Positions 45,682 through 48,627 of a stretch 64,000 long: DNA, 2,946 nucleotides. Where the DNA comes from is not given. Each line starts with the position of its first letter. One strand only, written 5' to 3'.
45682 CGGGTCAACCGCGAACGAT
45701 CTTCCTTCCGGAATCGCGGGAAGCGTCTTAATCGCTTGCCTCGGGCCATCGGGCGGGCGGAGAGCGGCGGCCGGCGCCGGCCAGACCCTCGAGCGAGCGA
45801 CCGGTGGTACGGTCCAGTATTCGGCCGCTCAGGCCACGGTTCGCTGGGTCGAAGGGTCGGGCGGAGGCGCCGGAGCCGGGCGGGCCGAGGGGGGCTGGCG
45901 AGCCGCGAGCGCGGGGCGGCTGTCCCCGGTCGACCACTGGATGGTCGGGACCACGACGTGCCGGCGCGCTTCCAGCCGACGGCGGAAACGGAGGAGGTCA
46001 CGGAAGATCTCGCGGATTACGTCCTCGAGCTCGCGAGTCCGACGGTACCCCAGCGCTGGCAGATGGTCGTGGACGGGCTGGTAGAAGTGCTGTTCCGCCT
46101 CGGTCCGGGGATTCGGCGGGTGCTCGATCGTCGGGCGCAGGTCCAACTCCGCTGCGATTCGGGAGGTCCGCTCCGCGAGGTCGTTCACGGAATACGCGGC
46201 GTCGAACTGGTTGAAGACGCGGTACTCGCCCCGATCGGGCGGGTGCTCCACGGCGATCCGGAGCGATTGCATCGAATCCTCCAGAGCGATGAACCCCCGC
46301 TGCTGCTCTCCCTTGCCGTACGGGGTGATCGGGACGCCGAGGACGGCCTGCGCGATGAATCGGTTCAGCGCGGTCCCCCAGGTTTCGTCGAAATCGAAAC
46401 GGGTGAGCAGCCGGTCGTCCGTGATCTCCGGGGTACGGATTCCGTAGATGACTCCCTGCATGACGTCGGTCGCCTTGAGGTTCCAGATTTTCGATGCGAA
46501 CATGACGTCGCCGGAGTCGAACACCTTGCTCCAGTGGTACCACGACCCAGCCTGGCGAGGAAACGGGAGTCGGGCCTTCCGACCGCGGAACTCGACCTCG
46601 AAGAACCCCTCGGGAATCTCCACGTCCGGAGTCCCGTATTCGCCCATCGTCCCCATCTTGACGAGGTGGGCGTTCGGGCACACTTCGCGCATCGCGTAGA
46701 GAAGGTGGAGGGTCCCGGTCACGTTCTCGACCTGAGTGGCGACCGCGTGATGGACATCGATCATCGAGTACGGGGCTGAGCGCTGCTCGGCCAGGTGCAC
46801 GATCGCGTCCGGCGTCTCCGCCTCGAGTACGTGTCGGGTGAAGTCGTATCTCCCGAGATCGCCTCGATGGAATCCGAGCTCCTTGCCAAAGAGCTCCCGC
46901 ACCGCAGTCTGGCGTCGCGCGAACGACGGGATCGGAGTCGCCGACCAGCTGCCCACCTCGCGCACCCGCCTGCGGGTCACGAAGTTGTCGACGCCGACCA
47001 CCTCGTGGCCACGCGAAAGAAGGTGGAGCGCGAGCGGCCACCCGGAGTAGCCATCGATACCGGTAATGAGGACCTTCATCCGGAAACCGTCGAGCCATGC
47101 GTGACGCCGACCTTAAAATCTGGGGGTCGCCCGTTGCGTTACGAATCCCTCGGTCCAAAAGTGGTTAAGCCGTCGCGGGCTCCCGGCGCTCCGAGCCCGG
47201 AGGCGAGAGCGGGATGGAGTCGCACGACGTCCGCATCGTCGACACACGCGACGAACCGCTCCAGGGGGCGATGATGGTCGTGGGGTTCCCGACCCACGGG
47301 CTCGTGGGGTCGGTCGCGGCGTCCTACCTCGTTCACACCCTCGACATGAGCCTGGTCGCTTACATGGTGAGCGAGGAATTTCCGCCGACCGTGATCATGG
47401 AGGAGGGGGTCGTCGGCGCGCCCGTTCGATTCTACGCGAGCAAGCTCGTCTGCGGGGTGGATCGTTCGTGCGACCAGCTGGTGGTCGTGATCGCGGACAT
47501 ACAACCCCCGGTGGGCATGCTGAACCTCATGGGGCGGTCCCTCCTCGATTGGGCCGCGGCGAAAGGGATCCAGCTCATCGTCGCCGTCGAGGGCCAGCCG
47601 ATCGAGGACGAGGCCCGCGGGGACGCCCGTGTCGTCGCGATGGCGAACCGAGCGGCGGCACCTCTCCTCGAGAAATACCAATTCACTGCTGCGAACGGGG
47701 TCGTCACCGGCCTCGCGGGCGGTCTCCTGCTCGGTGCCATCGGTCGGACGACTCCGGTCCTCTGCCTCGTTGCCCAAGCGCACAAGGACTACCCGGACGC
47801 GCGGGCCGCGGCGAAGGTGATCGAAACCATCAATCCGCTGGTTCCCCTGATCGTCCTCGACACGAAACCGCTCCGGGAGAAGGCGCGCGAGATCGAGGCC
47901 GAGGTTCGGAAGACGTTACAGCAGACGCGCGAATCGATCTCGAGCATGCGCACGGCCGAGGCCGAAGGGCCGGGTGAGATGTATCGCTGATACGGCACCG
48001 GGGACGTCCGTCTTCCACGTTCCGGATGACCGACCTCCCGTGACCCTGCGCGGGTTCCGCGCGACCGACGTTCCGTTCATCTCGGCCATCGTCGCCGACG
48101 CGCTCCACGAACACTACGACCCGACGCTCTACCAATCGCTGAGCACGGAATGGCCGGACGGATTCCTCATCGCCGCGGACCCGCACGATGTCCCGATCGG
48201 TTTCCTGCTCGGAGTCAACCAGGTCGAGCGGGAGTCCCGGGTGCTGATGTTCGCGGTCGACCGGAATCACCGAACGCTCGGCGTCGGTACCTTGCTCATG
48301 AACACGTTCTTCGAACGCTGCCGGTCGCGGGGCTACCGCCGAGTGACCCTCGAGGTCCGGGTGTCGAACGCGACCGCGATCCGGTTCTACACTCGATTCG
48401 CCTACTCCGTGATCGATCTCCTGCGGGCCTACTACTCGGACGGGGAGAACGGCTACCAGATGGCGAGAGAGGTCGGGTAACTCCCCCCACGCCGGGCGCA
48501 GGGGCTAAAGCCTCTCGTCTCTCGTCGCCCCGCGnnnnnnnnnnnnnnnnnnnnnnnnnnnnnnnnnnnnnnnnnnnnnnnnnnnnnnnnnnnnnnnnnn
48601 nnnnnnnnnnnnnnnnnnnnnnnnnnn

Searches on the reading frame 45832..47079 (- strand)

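Call 73: search_protein_families(library=pfam, proteins=[window:45832-47079:-], max_evalue=0.001)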
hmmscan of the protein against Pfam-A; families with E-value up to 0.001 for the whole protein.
window:45832-47079:- (416 aa): 2 families
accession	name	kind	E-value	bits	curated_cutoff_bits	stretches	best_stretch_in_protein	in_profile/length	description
PF01370.27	Epimerase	-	3e-20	73.1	20.9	1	3-290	1-238/240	NAD dependent epimerase/dehydratase family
PF16363.11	GDP_Man_Dehyd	-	8.2e-17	62.1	27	1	4-152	1-137/332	GDP-mannose 4,6 dehydratase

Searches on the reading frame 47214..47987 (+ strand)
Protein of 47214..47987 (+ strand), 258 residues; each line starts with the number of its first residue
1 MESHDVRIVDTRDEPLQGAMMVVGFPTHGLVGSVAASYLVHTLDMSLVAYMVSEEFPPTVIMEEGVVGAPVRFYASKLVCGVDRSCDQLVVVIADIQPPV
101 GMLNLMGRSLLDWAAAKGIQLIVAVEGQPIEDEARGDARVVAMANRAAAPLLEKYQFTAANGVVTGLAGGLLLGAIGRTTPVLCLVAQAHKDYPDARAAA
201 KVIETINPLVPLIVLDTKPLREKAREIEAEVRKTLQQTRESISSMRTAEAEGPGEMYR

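Call 5: search_protein_families(library=pfam, proteins=[window:47214-47987:+], max_evalue=1)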
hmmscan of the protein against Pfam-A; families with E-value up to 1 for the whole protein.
window:47214-47987:+ (258 aa): 2 families
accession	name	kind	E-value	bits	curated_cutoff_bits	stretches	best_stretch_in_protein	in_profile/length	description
PF09754.15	PAC2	-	1.7e-34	120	25.8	1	21-233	1-213/215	PAC2 family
PF07730.19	HisKA_3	-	0.015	16.3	24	1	216-248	34-66/68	Histidine kinase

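Call 74: search_protein_families(library=ncbifam, proteins=[window:47214-47987:+], max_evalue=0.001)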
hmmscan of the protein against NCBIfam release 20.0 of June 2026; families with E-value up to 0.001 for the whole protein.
window:47214-47987:+ (258 aa): 2 families
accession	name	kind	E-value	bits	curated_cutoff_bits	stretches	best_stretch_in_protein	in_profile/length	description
TIGR00161.1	TIGR00161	hypoth_equivalog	9.5e-27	94.2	199.25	1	13-243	12-230/239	proteasome assembly chaperone family protein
TIGR00162.1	TIGR00162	hypoth_equivalog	1.6e-14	53.9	200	1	4-247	5-249/260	proteasome assembly chaperone family protein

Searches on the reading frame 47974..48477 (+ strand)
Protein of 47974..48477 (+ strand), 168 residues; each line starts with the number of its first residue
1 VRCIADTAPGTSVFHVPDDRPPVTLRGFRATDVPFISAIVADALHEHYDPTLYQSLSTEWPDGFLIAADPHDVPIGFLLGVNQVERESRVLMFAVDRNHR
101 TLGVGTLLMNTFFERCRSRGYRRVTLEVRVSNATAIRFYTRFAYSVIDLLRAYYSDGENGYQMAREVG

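Call 5: search_protein_families(library=pfam, proteins=[window:47974-48477:+], max_evalue=1)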
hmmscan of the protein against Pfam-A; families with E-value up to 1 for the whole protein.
window:47974-48477:+ (168 aa): 10 families
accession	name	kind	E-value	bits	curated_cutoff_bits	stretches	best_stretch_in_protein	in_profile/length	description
PF00583.31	Acetyltransf_1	-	3.5e-17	63.2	20.7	1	48-143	16-115/116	Acetyltransferase (GNAT) family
PF13508.13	Acetyltransf_7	-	4.4e-09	37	27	1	64-144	5-82/84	Acetyltransferase (GNAT) domain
PF13673.13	Acetyltransf_10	-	5.4e-09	36.6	23.6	1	78-148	42-111/128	Acetyltransferase (GNAT) domain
PF08445.16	FR47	-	8.3e-05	22.9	22.1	1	91-147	25-80/86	FR47-like protein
PF13527.13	Acetyltransf_9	-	0.00078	19.9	25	1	90-146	75-126/127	Acetyltransferase (GNAT) domain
PF13480.13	Acetyltransf_6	-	0.0017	18.9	22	1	72-125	81-133/143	Acetyltransferase (GNAT) domain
PF13523.12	Acetyltransf_8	-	0.0088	16.1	27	1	96-145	88-138/145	Acetyltransferase (GNAT) domain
PF13420.13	Acetyltransf_4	-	0.055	13.9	24.3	1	85-163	73-153/155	Acetyltransferase (GNAT) domain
PF13302.13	Acetyltransf_3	-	0.13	13.4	25.4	1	24-141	3-134/138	Acetyltransferase (GNAT) domain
PF07696.17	7TMR-DISMED2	-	0.24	11.8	22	1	126-165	48-87/136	7TMR-DISM extracellular 2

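Call 74: search_protein_families(library=ncbifam, proteins=[window:47974-48477:+], max_evalue=0.001)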
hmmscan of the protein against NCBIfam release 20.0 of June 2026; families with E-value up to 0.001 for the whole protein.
window:47974-48477:+ (168 aa): 15 families
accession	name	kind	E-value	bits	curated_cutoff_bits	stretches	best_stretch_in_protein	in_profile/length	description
TIGR01575.1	rimI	equivalog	4e-21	75.6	86.4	1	64-161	34-130/132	ribosomal protein S18-alanine N-acetyltransferase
NF007025.1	PRK09491.1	equivalog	6e-09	36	173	1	84-156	59-131/145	ribosomal protein S18-alanine N-acetyltransferase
NF002959.0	PRK03624.1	equivalog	4e-08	33.1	124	1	42-148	28-133/147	GNAT family acetyltransferase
NF008212.0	PRK10975.1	equivalog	4.9e-08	33.1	219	1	61-146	137-222/232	dTDP-4-amino-4,6-dideoxy-D-galactose acyltransferase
NF000359.1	sat3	exception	8.5e-06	25.9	360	1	64-155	72-163/180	streptothricin N-acetyltransferase Sat3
NF000487.1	stat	exception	1e-05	25.2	420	1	94-155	111-172/189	streptothricin N-acetyltransferase STAT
TIGR02382.1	wecD_rffC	equivalog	1.5e-05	24.7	195.1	1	64-145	100-181/191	dTDP-4-amino-4,6-dideoxy-D-galactose acyltransferase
TIGR03585.1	PseH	equivalog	1.7e-05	25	93.1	1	71-159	59-148/156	UDP-4-amino-4,6-dideoxy-N-acetyl-beta-L-altrosamine N-acetyltransferase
NF000225.3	AAC_6p_Strep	exception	2.4e-05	24.4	250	1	99-160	78-140/156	aminoglycoside 6'-N-acetyltransferase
NF007807.0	PRK10514.1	equivalog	8.7e-05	22.5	134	1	61-147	48-125/147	acetyltransferase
TIGR03103.1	trio_acet_GNAT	equivalog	9.1e-05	21.2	569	1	82-149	150-217/547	N-acetylglutaminylglutamine synthetase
NF007527.0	PRK10140.1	equivalog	0.00012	21.9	236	1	76-153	64-145/162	N-acetyltransferase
TIGR03448.1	mycothiol_MshD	equivalog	0.00043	19.7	163.1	1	61-148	198-289/294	mycothiol synthase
NF040503.1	resist_ArsN1a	equivalog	0.00057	19.7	170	1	95-145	84-134/159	arsinothricin resistance N-acetyltransferase ArsN1 family A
NF040501.1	resist_ArsN2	equivalog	0.00097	18.8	125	0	63-148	25-105/133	arsenic resistance N-acetyltransferase ArsN2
